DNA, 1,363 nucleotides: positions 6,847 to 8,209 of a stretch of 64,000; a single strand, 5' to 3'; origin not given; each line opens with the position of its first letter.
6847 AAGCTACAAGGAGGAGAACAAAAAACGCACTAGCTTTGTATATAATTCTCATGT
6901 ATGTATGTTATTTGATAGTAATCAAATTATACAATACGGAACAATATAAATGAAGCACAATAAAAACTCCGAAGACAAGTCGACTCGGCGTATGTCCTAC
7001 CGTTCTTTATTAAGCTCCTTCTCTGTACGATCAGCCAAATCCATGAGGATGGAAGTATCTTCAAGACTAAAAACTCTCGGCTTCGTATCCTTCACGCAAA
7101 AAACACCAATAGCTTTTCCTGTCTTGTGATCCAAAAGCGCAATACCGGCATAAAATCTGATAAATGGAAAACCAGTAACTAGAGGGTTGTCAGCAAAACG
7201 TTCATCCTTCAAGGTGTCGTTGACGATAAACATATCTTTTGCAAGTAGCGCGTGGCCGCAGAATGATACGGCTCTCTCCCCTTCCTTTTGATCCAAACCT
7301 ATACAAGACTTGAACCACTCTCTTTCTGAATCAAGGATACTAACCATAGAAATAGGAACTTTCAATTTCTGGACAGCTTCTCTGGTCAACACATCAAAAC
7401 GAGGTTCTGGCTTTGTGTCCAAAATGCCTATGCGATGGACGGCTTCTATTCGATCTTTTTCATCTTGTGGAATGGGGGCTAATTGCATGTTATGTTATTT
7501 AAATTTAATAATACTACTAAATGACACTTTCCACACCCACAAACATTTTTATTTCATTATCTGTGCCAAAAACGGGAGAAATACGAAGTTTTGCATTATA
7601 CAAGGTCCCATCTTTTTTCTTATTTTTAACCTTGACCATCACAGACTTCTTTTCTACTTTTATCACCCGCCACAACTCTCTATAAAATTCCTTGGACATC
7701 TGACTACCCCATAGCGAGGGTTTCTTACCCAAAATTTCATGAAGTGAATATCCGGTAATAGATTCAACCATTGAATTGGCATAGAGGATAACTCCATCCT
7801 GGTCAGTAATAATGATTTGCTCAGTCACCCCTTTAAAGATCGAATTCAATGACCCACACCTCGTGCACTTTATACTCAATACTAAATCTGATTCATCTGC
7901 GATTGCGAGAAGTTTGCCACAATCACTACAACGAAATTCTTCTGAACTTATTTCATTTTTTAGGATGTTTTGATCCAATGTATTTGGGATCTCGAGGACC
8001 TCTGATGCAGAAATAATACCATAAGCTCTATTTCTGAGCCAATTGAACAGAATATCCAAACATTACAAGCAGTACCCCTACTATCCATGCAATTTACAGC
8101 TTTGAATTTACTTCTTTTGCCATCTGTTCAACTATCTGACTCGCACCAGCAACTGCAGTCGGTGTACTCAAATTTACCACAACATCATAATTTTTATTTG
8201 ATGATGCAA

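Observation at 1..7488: Surface-protein cluster: two paralogous HExxH metalloproteases with Cys-repeat tails flanking a VWA anchor protein; evidence of recent duplication or gene conversion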

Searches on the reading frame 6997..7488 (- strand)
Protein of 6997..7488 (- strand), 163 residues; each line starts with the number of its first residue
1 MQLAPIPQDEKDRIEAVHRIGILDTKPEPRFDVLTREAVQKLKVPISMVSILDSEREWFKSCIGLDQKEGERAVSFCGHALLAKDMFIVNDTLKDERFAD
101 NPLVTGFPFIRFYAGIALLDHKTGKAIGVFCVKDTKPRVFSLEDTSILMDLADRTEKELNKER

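Call 5: search_protein_families(library=pfam, proteins=[window:6997-7488:-], max_evalue=0.1)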
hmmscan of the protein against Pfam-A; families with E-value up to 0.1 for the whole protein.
window:6997-7488:- (163 aa): 2 families
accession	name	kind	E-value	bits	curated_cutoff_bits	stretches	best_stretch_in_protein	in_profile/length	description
PF01590.32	GAF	-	3.4e-13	50.7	22.4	1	28-158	3-132/133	GAF domain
PF13185.12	GAF_2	-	5.3e-06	27.1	28.6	1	32-153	9-129/136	GAF domain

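Call 6: search_protein_families(library=ncbifam, proteins=[window:6997-7488:-], max_evalue=0.1)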
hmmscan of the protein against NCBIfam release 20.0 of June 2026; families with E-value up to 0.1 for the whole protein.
window:6997-7488:- (163 aa): 0 families

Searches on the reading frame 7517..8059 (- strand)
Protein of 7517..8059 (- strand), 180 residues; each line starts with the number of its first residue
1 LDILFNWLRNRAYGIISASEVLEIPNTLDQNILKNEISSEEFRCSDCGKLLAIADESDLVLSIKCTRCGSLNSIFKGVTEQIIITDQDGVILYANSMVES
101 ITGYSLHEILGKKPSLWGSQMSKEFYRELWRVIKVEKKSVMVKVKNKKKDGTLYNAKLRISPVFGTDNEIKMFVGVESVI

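Call 5: search_protein_families(library=pfam, proteins=[window:7517-8059:-], max_evalue=0.1)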
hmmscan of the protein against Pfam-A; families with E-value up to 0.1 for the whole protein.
window:7517-8059:- (180 aa): 18 families
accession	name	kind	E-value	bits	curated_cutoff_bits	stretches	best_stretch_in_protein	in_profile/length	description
PF00989.32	PAS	-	1.9e-15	57.3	22.6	1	74-176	6-109/113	PAS fold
PF13426.13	PAS_9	-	8.6e-12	45.7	27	1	82-176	4-97/103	PAS domain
PF10122.14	Zn_ribbon_Com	-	1.4e-07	31.3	22.9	1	40-74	3-36/52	Mu-like prophage protein Com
PF08447.18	PAS_3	-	1.3e-06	29.1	25.6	1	91-176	1-88/89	PAS fold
PF08448.16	PAS_4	-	4.2e-05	24.2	23.1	1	82-170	8-95/110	PAS fold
PF13188.13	PAS_8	-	0.00083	19.6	21.8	1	75-114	7-43/65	PAS domain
PF18095.7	PAS_12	-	0.0036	17.3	22.6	1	82-162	60-139/153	UPF0242 C-terminal PAS-like domain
PF01155.25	HypA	-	0.0064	16.9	28.9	1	26-73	55-97/112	Hydrogenase/urease nickel incorporation, metallochaperone, hypA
PF23458.2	DUF7130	-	0.012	15.9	35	1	41-71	53-79/89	Domain of unknown function (DUF7130)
PF13248.11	Zn_ribbon_3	-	0.012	15.5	27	0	40-53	1-14/26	zinc-ribbon domain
PF09723.15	Zn_ribbon_8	-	0.021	15.3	34.4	1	41-70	5-34/41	Zinc ribbon domain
PF24820.1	Diguanyl_cycl_sensor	-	0.023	15.1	28.1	1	78-147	5-73/109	Diguanylate cyclase-like sensor domain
PF03548.22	LolA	-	0.037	14.2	23.6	1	79-162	45-127/165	Outer membrane lipoprotein carrier protein LolA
PF13717.11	Zn_ribbon_4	-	0.04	14.3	30.3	1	42-69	3-32/36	zinc-ribbon domain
PF23137.1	HVO_0758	-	0.053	13.8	27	1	41-70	20-50/55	HVO_0758 mu-protein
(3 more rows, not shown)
